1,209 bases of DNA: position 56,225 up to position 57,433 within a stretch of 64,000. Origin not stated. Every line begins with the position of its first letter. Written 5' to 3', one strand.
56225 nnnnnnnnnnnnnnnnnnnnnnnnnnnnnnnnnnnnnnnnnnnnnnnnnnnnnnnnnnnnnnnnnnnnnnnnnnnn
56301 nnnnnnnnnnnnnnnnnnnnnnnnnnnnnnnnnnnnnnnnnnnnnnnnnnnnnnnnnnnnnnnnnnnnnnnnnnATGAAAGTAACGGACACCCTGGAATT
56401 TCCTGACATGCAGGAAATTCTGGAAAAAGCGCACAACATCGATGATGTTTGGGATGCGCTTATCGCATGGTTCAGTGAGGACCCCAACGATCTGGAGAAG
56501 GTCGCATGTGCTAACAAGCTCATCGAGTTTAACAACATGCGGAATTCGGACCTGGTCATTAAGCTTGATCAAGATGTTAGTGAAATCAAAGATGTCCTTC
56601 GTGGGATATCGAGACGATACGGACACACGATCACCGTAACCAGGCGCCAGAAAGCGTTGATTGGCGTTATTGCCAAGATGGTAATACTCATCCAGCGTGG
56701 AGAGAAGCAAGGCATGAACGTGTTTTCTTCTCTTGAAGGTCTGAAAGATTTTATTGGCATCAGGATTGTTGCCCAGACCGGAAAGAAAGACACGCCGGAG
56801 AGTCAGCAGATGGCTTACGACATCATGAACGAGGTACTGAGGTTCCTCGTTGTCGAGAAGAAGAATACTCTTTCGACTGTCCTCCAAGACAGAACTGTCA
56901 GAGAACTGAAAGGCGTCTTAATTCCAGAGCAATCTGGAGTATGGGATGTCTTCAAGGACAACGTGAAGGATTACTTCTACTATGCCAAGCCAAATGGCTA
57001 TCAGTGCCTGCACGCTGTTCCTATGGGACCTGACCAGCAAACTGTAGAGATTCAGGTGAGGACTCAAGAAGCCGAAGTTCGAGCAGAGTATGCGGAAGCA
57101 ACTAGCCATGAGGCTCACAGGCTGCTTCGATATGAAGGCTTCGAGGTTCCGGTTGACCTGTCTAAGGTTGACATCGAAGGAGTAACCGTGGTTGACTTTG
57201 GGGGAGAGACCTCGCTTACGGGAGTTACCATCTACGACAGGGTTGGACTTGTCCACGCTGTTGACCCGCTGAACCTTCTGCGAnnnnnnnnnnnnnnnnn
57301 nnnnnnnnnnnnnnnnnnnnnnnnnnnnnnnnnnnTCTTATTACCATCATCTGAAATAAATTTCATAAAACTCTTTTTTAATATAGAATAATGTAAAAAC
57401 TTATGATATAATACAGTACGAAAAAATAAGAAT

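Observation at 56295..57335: Orphan GC-rich RelA/SpoT-homologue (toxSAS/CapRel-like candidate) in its own promoter-to-terminator cassette downstream of thrS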

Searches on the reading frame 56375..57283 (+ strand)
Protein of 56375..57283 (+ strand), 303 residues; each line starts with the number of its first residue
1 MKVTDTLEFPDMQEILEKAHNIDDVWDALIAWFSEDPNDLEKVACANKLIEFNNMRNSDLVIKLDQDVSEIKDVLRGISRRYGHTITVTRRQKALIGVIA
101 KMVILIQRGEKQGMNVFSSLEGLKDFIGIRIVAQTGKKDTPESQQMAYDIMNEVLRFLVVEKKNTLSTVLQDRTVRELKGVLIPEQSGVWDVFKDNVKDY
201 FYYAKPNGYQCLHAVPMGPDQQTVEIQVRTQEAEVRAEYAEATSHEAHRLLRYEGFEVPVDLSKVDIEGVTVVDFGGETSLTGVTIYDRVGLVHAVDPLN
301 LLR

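Call 4: search_protein_families(library=pfam, proteins=[window:56375-57283:+], max_evalue=1)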
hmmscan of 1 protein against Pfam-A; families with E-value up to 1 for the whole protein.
window:56375-57283:+ (303 aa): 2 families
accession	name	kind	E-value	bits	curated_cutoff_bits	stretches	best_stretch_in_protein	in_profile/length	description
PF04607.23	RelA_SpoT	-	6.5e-13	49.4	27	1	91-240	2-101/113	Region found in RelA / SpoT proteins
PF24402.1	iHKD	-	0.33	11.5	27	0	226-282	19-68/111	Inactive HKD-Rease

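Call 5: search_protein_families(library=ncbifam, proteins=[window:56375-57283:+], max_evalue=1)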
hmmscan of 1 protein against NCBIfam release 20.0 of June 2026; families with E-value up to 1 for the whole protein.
window:56375-57283:+ (303 aa): 5 families
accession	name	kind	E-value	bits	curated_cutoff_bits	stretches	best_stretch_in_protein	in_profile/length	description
TIGR00691.1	spoT_relA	subfamily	2.4e-09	36.1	499.2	1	189-242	258-311/687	RelA/SpoT family protein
NF008124.0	PRK10872.1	equivalog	6e-09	35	728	1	193-242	303-352/744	GTP diphosphokinase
NF008303.0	PRK11092.1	equivalog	5.4e-07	28.2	947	1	195-242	289-336/702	bifunctional GTP diphosphokinase/guanosine-3',5'-bis pyrophosphate 3'-pyrophosphohydrolase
TIGR00088.1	trmD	equivalog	0.003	16.9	195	1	169-214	144-189/233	tRNA (guanosine(37)-N1)-methyltransferase TrmD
NF000648.1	PRK00026.1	equivalog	0.0043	16.2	220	1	167-213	142-188/221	tRNA (guanosine(37)-N1)-methyltransferase TrmD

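Call 6: search_protein_families(library=padloc, proteins=[window:56375-57283:+], max_evalue=1)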
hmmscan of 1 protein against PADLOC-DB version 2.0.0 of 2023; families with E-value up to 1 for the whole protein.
window:56375-57283:+ (303 aa): 1 family
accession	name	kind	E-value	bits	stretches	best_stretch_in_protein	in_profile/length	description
PDLC04999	PDC-S33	-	6.1e-05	20.6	1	195-231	126-169/349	-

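Call 7: search_protein_families(library=phrogs, proteins=[window:56375-57283:+], max_evalue=1)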
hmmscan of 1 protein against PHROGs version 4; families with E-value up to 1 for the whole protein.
window:56375-57283:+ (303 aa): 2 families
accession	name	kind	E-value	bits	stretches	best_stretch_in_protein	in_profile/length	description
phrog_35712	-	unknown function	0.08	13.1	1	2-52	295-344/374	-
phrog_4773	-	unknown function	0.092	12.8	0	194-232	129-174/353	-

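Call 8: find_homologous_proteins(query=window:56375-57283:+)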
Query window:56375-57283:+ (303 aa): 22 proteins with E <= 0.001 among 664 candidates.
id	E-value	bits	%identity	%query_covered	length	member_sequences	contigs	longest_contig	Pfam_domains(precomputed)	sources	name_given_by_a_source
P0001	1.3e-178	610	89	100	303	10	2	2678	PF04607.24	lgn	-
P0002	1.8e-178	610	91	100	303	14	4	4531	PF04607.24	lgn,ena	-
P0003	1.3e-175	600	89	100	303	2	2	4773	PF04607.24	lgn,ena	-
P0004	2.5e-127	442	68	100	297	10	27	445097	PF04607.24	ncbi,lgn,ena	-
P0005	5.0e-123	428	66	100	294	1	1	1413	PF04607.24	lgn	-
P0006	4.7e-121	421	63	100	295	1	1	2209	PF04607.24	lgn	-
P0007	3.2e-111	389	57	100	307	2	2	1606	PF04607.24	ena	-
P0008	1.0e-110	387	59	100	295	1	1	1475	PF04607.24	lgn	-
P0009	4.3e-109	382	58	100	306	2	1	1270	PF04607.24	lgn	-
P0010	2.3e-107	376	56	100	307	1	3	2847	PF04607.24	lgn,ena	-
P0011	1.0e-103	364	56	100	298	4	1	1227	PF04607.24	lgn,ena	-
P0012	1.7e-102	360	56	100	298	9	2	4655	PF04607.24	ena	-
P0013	6.7e-101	355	57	100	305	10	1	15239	PF04607.24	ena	-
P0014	4.2e-92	326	52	100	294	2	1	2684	PF04607.24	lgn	-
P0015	4.0e-65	238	43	98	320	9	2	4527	PF04607.24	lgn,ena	-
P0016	6.5e-65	237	44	98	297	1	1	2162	PF04607.24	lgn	-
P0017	1.4e-63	233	43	98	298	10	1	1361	PF04607.24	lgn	-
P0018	1.2e-37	148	34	98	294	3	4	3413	PF04607.24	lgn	-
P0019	2.9e-37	146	33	98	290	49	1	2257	PF04607.24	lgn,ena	-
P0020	1.0e-31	128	33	82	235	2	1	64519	PF04607.24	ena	-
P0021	1.0e-13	69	34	57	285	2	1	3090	PF04607.24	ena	-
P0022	4.8e-4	37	40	23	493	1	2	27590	PF04607.24,PF13328.13,PF02824.28,PF01966.29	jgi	jgi:GTP pyrophosphokinase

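Call 9: search_solved_structures(query=window:56375-57283:+, max_evalue=1, show_alignments=2)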
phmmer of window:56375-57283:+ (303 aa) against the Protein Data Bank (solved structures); distinct sequences matched with E-value up to 1: 18.
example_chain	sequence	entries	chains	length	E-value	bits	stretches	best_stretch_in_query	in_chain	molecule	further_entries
5iqr_8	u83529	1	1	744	6.3e-07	31.9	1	194-242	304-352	GTP pyrophosphokinase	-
5kps_A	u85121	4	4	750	6.4e-07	31.9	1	194-242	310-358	GTP pyrophosphokinase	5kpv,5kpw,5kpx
5l3p_z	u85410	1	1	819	7.8e-07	31.6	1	194-242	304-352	GTP pyrophosphokinase,GTP pyrophosphokinase,GTP pyrophosphokinase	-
8acu_A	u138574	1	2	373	4.1e-06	29.3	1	190-248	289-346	GTP pyrophosphokinase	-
6yxa_A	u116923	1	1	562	6.3e-06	28.6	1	189-247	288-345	GTP pyrophosphokinase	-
5xnx_A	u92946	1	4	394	2.3e-05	26.8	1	188-243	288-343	Bifunctional (p)ppGpp synthase/hydrolase RelA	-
1vj7_A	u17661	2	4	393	3.1e-05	26.4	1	189-248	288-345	Bifunctional RELA/SPOT | Bifunctional (p)ppGpp synthase/hydrolase RelA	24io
7ohg_A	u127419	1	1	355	5.9e-05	25.5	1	187-233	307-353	Guanosine-3',5'-bis(Diphosphate) 3'-pyrophosphohydrolase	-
6s2t_A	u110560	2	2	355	5.9e-05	25.5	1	187-233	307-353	(P)ppGpp synthetase I, SpoT/RelA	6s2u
6s2v_A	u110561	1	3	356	5.9e-05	25.5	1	187-233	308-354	(P)ppGpp synthetase I, SpoT/RelA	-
9s6k_B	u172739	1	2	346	7.4e-05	25.1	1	195-235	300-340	GTP pyrophosphokinase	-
8fr8_I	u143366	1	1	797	0.00015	24.2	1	188-243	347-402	GTP pyrophosphokinase RelA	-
7oiw_A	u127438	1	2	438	0.0005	22.4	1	189-247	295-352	GTP pyrophosphokinase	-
6fgk_A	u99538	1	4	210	0.033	16.5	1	196-263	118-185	GTP pyrophosphokinase YwaC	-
4h3y_A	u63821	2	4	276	0.052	15.8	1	168-214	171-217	tRNA (guanine-N(1)-)-methyltransferase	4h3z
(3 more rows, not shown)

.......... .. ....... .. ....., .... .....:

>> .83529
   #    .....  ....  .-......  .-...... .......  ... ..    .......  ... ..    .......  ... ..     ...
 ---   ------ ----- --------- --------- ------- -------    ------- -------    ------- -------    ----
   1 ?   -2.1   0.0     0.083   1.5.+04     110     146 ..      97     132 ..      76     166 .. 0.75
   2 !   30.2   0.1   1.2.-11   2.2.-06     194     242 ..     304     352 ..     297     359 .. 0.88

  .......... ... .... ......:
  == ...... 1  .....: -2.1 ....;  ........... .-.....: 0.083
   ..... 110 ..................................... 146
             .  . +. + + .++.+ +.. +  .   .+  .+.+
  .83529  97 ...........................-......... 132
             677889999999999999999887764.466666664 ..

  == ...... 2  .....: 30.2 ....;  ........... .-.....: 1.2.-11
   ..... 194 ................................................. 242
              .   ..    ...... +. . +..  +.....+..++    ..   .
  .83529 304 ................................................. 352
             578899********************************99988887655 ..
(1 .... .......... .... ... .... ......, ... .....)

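Call 11: find_encoding_contigs(protein=P0004, flank=10000, max_places=6)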
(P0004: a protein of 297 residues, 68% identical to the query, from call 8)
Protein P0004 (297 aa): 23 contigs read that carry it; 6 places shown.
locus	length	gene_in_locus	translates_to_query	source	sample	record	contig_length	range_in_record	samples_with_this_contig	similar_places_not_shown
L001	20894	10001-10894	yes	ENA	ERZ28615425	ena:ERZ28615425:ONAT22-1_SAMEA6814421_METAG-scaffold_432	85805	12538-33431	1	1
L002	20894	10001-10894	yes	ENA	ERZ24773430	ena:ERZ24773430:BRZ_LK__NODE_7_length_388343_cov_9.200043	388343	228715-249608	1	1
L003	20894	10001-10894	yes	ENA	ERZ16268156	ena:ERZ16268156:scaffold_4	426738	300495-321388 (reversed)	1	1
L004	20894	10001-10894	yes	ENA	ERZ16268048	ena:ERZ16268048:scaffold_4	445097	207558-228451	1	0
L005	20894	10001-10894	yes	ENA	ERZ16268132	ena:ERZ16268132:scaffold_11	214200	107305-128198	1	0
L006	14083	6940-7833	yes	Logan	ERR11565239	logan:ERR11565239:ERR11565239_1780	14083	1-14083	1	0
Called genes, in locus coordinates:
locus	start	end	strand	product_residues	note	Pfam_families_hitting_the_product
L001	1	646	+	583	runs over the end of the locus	PF00664:ABC_membrane, PF00005:ABC_tran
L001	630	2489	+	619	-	PF00664:ABC_membrane, PF02463:SMC_N (faint), PF00005:ABC_tran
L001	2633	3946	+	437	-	PF00342:PGI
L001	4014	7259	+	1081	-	-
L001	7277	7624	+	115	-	PF13828:DUF4190 (weak)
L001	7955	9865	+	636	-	PF02824:TGS, PF07973:tRNA_SAD, PF00587:tRNA-synt_2b, PF03129:HGTP_anticodon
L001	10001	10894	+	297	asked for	PF04607:RelA_SpoT (weak)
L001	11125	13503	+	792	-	-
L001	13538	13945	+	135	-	-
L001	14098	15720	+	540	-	PF02463:SMC_N, PF13476:AAA_23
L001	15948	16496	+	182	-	PF06941:NT5C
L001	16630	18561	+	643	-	PF01336:tRNA_anti-codon, PF00152:tRNA-synt_2, PF01409:tRNA-synt_2d (faint), PF01588:tRNA_bind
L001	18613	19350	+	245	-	PF02163:Peptidase_M50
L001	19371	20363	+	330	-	PF00814:TsaD, PF02543:Carbam_trans_N (weak), PF22521:HypF_C_2 (weak)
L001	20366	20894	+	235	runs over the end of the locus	PF00149:Metallophos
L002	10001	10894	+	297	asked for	PF04607:RelA_SpoT (weak)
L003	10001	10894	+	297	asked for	PF04607:RelA_SpoT (weak)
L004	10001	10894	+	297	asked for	PF04607:RelA_SpoT (weak)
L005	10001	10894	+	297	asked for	PF04607:RelA_SpoT (weak)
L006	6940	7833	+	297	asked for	PF04607:RelA_SpoT (weak)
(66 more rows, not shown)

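Call 16: find_related_loci(query=A1, collection=genome_contigs, flank=8000)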
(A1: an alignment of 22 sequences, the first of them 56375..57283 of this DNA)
Query A1 (303 aa) in genome_contigs; peptide patterns used: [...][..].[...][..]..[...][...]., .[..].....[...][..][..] (x = any residue, [..] = any of these).
599 stretches matched a pattern (row limit reached: there are more); 268 encode a relative of the query (tblastn E <= 1e-3); the best 80 are kept; 80 distinct loci.
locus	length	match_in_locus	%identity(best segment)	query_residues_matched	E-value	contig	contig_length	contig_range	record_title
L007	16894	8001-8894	91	1-298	0e+0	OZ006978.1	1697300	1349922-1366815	MAG: uncultured Clostridia bacterium isolate 6755_HET_CTRL_s226.ctg000285l_hifiasm_large MAG genome assembly, chromosome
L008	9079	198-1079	56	1-302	2e-111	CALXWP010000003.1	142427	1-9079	MAG: uncultured Clostridia bacterium isolate BRZ_FH__bin30 genome assembly, contig: BRZ_FH__NODE_100_length_142427_cov_2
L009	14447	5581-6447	50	7-303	2e-89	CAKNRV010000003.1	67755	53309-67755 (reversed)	MAG TPA_asm: uncultured Clostridium sp. isolate ERR3414573_bin.26_metaWRAP_v1.1_MAG genome assembly, contig: NODE_656_le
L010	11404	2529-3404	44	7-302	6e-73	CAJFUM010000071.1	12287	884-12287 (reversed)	uncultured Clostridia bacterium isolate Coassembly_mag_5 genome assembly, contig: MAGpy_11413_min2k_bin_5_fak87_1738422,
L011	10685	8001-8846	33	7-302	5e-46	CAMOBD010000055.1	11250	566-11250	MAG: uncultured Clostridium sp. isolate ERR6889851_bin.29_MetaWRAP_v1.1_MAG genome assembly, contig: NODE_3813_length_11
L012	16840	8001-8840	33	9-302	8e-46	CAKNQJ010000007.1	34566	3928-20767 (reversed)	MAG TPA_asm: uncultured Clostridium sp. isolate ERR3414588_bin.82_metaWRAP_v1.1_MAG genome assembly, contig: NODE_2058_l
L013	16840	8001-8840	33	9-302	6e-45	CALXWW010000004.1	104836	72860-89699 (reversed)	MAG: uncultured Clostridia bacterium isolate BRZ_CH__bin9 genome assembly, contig: BRZ_CH__NODE_359_length_104836_cov_20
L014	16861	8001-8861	33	1-302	3e-47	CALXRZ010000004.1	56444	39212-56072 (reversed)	MAG: uncultured Clostridia bacterium isolate BRZ_HM__bin72 genome assembly, contig: BRZ_HM__NODE_640_length_56444_cov_13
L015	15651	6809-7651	30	7-302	9e-40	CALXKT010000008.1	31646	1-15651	MAG: uncultured Clostridia bacterium isolate BRZ_PB__bin9 genome assembly, contig: BRZ_PB__NODE_1886_length_31646_cov_5.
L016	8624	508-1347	31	9-302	1e-38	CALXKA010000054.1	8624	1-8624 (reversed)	MAG: uncultured Clostridia bacterium isolate BRZ_GB__bin17 genome assembly, contig: BRZ_GB__NODE_11239_length_8624_cov_1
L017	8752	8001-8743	36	1-255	1e-18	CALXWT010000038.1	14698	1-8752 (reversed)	MAG: uncultured Clostridia bacterium isolate BRZ_ML__bin92 genome assembly, contig: BRZ_ML__NODE_5201_length_14698_cov_1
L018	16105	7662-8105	36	148-302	9e-21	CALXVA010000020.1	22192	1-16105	MAG: uncultured Clostridia bacterium isolate BRZ_LR__bin51 genome assembly, contig: BRZ_LR__NODE_1982_length_22192_cov_7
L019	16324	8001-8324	35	186-302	1e-12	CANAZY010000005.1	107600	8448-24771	MAG TPA_asm: uncultured Clostridium sp. isolate SRR16350264_bin.10_metawrap_v1.3_MAG genome assembly, contig: NODE.29_le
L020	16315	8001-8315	34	142-250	1e-9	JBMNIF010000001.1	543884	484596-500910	MAG: Bdellovibrionota bacterium isolate SBF912LR0HQ0111 contig_24933, whole genome shotgun sequence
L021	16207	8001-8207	45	174-243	2e-9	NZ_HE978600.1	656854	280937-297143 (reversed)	Brevibacterium senegalense strain JC43, whole genome shotgun sequence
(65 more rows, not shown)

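Call 18: search_solved_structures(query=A1, max_evalue=10, show_alignments=0)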
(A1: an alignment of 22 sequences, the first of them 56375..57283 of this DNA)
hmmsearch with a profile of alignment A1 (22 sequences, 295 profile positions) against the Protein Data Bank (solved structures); distinct sequences matched with E-value up to 10: 27.
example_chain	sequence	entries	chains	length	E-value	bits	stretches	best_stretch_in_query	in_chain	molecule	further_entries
8acu_A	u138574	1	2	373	1.3e-13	53.8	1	197-252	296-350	GTP pyrophosphokinase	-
6yxa_A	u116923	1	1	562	3.9e-13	52.3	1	197-253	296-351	GTP pyrophosphokinase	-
9s6k_B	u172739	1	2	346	5.8e-13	51.7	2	196-238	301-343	GTP pyrophosphokinase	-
7ohg_A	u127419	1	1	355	1.7e-12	50.2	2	196-234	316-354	Guanosine-3',5'-bis(Diphosphate) 3'-pyrophosphohydrolase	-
6s2t_A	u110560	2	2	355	1.7e-12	50.2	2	196-234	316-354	(P)ppGpp synthetase I, SpoT/RelA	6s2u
6s2v_A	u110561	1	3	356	1.7e-12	50.2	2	196-234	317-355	(P)ppGpp synthetase I, SpoT/RelA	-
5iqr_8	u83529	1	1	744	2.5e-12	49.6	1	195-250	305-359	GTP pyrophosphokinase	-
5kps_A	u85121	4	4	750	2.5e-12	49.6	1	195-250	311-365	GTP pyrophosphokinase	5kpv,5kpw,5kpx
5l3p_z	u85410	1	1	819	3.2e-12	49.3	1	195-250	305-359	GTP pyrophosphokinase,GTP pyrophosphokinase,GTP pyrophosphokinase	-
1vj7_A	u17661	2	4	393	3.6e-11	45.8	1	197-250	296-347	Bifunctional RELA/SPOT | Bifunctional (p)ppGpp synthase/hydrolase RelA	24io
5xnx_A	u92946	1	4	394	4e-11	45.7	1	195-252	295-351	Bifunctional (p)ppGpp synthase/hydrolase RelA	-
7oiw_A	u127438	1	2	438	6.7e-11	44.9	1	196-252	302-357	GTP pyrophosphokinase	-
8fr8_I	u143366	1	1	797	1.5e-10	43.8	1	195-252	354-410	GTP pyrophosphokinase RelA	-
6fgk_A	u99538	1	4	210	8.2e-09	38.1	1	196-241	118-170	GTP pyrophosphokinase YwaC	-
6fgj_A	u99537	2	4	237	1.7e-08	37.1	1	198-254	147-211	GTP pyrophosphokinase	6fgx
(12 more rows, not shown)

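Call 29: predict_structure(alignment_id=A1)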
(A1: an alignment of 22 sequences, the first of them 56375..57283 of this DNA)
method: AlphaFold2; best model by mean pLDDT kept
length: 303 residues; sequences in the alignment: 22
mean_pLDDT: 89.0   pTM: 0.87
mean pLDDT of the five models: 89.0, 88.8, 88.6, 87.3, 86.4
residues with pLDDT >= 90: 197; 70-90: 78; 50-70: 25; < 50: 3
segments of 3 or more residues with pLDDT < 50: 278-280
pLDDT, mean of each block of 10 residues (from residue 1): 79 93 95 95 95 89 92 96 97 92 90 92 92 95 98 98 93 90 96 97 91 94 94 88 65 66 87 62 74 90 72
secondary structure, 60 per line:
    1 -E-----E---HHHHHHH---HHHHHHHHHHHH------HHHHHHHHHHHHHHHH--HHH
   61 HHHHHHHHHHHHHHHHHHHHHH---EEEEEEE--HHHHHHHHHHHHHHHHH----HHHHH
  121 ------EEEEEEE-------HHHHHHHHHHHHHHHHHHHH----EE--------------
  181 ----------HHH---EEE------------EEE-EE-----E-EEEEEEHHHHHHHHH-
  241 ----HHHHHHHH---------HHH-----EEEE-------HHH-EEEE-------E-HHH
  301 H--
elements in order: H12-18 H22-33 H40-55 H58-82 E86-92 H95-111 H116-120 E127-133 H141-160 E197-199 E212-214 E225-230 H231-239 H245-252 E270-273 E285-288 H298-301

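Call 31: search_protein_representatives(alignment_id=A1)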
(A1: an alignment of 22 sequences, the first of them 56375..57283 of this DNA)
Query: 22 sequences, 295 profile positions. Proteins with E-value up to 0.001 (for the whole library): 6511; up to 1e-10: 519; up to 1e-30: 86. The best 150 are listed.
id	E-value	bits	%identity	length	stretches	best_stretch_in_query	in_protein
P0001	5.6e-141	485.1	-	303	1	1-295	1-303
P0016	4.2e-120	416.6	-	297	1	6-294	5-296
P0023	3.1e-115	400.6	-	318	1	5-295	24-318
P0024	8.7e-88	310.5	-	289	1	5-294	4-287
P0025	4.4e-87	308.2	-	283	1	8-294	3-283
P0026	2.4e-80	286.1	-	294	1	6-294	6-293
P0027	2.9e-75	269.4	-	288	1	6-294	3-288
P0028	8.4e-75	267.9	-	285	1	3-291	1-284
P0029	1.2e-71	257.6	-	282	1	5-287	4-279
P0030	3.6e-71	256.0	-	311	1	9-294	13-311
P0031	1.3e-70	254.1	-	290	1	7-294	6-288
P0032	7.2e-70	251.7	-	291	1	7-287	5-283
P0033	5.3e-67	242.3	-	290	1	7-293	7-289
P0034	5.4e-65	235.7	-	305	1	3-293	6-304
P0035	5.6e-64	232.3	-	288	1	6-293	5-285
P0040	3.5e-59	216.6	-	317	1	6-294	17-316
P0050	8.7e-48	179.2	-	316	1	8-294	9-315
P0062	3.3e-42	160.9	-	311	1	15-289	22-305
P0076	7.4e-38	146.6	-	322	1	6-292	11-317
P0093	2.1e-33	132.0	-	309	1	14-293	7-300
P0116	9.2e-30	120.0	-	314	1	5-292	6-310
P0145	4.1e-24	101.5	-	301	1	16-286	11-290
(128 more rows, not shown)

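Call 32: fold_search(model_id=the predicted structure, library=pdb)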
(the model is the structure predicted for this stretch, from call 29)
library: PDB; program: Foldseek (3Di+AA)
matches with E <= 10: 443; with E <= 0.001: 35
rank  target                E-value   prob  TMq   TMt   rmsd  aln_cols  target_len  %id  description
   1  7oiw_B                1.6e-07  1.00  0.35  0.33   7.2       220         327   17  Structure of S. aureus Rel catalytic domains in complex with pppGpp (released 2022-06-01)
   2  7oiw_A                3.1e-07  1.00  0.36  0.34   7.0       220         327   17  Structure of S. aureus Rel catalytic domains in complex with pppGpp (released 2022-06-01)
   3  6yxa                  8.5e-07  1.00  0.34  0.22  15.7       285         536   16  Structure of the bifunctional Rel enzyme from B. subtilis (released 2020-09-23)
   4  8acu_A                1.0e-06  1.00  0.34  0.30   9.2       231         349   19  Structure of Bacillus subtilis Rel in complex with DarB (released 2023-07-19)
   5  5iqr_8                1.0e-06  1.00  0.33  0.18   8.8       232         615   22  Structure of RelA bound to the 70S ribosome (released 2016-05-04)
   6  6ex0_A                2.8e-06  1.00  0.37  0.53   6.3       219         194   20  Crystal structure of RelP (SAS2) from Staphylococcus aureus bound to pppGpp in the post-catalytic state (released 2018-01-24)
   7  6fgx_A                3.1e-06  1.00  0.37  0.54   6.3       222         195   19  Crystal structure of the small alarmone synthethase 2 from Staphylococcus aureus bound to AMPCPP (released 2018-02-07)
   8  5kpv_33               3.3e-06  1.00  0.33  0.17  13.2       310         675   18  Structure of RelA bound to ribosome in presence of A/R tRNA (Structure II) (released 2016-09-28)
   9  6fgx_B                4.3e-06  1.00  0.37  0.55   6.2       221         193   20  Crystal structure of the small alarmone synthethase 2 from Staphylococcus aureus bound to AMPCPP (released 2018-02-07)
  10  6s2v_A                5.4e-06  1.00  0.34  0.31   8.1       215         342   20  Structure of the N-terminal catalytic region of T. thermophilus Rel (released 2020-07-08)
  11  1vj7_A                5.8e-06  1.00  0.35  0.33   9.4       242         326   20  Crystal structure of the bifunctional catalytic fragment of RelSeq, the RelA/SpoT homolog from Streptococcus equisimil (released 2004-05-04)
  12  6ex0_B                6.8e-06  1.00  0.34  0.48   6.7       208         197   19  Crystal structure of RelP (SAS2) from Staphylococcus aureus bound to pppGpp in the post-catalytic state (released 2018-01-24)
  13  24io_A                6.8e-06  1.00  0.33  0.30   9.7       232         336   21  Crystal structure of the RelSeq N-terminal domain from Streptococcus equisimilis in complex with pppGpp (released 2026-03-18)
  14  7ohg                  7.2e-06  1.00  0.33  0.29   7.8       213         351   18  Structure of Thermus thermophilus Rel bound to the non-hydrolasable alarmone analogue (released 2022-06-01)
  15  6s2u                  7.6e-06  1.00  0.38  0.35   6.1       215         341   20  Structure of the catalytic domain of T. thermophilus Rel in complex with AMP and ppGpp (released 2020-07-08)
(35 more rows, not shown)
